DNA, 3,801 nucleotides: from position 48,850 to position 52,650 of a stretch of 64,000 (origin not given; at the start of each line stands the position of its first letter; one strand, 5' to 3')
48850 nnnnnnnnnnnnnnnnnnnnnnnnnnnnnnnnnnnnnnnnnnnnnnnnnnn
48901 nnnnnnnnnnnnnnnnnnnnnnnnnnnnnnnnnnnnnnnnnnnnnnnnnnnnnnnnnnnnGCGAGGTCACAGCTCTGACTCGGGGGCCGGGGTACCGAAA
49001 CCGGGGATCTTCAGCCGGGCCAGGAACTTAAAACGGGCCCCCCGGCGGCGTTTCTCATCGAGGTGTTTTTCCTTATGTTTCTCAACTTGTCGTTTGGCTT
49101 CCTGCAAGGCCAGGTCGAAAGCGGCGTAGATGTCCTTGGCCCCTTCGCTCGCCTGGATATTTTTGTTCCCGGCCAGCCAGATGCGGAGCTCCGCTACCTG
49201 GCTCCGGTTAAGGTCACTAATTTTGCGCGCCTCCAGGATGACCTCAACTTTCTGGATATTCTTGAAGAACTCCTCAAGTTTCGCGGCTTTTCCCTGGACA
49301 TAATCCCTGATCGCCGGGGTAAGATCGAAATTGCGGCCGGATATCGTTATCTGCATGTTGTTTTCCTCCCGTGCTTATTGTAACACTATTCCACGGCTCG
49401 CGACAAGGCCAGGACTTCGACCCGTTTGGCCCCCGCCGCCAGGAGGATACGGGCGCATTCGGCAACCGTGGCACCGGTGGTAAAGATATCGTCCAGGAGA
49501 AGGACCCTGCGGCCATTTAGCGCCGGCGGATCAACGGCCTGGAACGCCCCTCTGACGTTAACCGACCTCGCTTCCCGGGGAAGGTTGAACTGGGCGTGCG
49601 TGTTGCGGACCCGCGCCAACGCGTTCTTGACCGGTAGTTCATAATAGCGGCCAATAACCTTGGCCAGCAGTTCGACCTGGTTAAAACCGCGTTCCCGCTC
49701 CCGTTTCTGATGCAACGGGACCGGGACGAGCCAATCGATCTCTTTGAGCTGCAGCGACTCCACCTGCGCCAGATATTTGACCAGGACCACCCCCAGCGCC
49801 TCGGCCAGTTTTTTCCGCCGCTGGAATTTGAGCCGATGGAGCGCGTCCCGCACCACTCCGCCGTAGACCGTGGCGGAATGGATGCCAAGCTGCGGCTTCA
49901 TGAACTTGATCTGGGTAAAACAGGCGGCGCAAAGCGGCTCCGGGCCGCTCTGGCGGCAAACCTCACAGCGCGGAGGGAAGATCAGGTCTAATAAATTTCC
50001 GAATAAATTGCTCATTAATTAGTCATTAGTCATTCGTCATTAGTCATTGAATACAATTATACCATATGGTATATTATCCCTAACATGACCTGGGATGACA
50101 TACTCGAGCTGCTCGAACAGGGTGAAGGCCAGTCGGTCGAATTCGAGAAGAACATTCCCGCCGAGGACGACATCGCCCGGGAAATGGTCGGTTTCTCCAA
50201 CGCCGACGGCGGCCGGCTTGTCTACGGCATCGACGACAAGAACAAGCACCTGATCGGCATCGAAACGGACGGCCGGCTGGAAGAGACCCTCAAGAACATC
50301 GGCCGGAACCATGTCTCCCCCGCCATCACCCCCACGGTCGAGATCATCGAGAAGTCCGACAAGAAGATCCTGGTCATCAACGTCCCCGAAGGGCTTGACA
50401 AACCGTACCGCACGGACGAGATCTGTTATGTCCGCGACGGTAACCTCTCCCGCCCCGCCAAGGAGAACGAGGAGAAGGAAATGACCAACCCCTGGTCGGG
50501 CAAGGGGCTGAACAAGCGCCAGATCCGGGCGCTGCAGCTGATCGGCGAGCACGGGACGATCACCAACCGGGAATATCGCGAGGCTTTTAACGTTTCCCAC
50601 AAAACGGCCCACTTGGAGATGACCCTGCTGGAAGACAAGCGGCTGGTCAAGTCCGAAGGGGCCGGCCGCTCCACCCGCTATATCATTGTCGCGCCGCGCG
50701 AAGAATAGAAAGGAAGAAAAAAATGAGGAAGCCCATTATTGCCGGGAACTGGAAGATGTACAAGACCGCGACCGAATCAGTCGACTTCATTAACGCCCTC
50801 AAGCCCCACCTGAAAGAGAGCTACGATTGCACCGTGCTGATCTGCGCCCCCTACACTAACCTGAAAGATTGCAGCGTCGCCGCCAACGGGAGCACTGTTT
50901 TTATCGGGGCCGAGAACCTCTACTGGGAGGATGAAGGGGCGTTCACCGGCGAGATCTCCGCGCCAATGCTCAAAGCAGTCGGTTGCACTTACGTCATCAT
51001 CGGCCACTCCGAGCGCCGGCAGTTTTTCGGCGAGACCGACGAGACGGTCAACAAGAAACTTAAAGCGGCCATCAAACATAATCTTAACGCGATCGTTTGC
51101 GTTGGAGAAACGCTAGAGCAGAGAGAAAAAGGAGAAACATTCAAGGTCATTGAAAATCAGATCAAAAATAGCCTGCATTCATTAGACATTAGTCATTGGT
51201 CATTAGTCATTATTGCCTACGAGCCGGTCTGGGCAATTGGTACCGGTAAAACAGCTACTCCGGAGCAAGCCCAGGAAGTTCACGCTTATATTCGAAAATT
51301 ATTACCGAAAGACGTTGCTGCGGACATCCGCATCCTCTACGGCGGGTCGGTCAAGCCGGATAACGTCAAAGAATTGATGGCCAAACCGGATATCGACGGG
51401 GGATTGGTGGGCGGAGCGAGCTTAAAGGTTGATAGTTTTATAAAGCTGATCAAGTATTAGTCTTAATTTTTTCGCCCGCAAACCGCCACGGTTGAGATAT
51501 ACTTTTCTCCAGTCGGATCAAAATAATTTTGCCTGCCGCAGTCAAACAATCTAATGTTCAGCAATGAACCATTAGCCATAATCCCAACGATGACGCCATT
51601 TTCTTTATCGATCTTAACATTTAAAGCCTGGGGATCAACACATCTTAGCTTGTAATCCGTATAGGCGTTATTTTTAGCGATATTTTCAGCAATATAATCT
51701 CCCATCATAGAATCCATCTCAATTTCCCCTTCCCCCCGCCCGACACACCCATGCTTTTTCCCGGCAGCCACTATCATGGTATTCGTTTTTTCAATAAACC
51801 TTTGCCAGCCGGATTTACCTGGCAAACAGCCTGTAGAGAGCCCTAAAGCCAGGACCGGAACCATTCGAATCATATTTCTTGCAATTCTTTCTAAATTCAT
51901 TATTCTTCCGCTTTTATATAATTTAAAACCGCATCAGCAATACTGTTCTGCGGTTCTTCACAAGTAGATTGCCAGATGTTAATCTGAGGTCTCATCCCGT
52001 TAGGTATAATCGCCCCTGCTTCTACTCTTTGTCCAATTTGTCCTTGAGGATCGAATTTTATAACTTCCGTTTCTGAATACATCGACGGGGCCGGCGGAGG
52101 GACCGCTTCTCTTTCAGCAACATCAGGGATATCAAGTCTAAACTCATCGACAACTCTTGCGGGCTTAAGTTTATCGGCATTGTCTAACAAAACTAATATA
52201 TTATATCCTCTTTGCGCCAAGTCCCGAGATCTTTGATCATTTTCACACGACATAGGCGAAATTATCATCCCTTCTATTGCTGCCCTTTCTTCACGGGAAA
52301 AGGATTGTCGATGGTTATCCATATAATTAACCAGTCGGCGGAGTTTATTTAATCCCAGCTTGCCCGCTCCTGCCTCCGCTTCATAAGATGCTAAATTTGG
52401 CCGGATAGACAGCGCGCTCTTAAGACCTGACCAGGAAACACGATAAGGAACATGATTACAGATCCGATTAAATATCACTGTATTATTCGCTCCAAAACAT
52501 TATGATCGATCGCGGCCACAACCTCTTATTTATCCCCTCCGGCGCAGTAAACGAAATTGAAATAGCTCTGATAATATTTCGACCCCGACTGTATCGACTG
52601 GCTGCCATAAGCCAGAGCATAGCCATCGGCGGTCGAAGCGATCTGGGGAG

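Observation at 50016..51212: Same (TAGTCAT)n heptamer array occurs intergenically and inside the essential tpiA gene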

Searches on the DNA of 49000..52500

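Call 65: search_rna_families(source=window, start=49000, end=52500, threshold=evalue, max_evalue=1)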
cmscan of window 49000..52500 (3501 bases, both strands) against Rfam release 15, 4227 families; matches with E-value up to 1: 0.
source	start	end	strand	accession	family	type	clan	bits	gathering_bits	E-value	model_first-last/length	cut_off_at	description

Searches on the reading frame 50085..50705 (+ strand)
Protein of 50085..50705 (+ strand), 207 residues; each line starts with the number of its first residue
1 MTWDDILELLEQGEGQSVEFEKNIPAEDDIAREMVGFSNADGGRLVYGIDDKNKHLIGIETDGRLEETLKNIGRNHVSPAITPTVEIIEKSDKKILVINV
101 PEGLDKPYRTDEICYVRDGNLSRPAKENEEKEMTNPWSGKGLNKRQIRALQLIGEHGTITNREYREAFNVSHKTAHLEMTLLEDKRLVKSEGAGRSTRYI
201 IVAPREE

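Call 81: search_protein_families(library=pfam, proteins=[window:50085-50705:+], max_evalue=0.01)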
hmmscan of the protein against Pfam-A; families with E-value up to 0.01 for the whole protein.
window:50085-50705:+ (207 aa): 1 family
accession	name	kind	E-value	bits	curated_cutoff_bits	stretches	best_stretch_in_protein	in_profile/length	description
PF04326.19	SLFN_AlbA_2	-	3.9e-22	79.4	25.3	1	14-125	1-117/118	Schlafen, AlbA_2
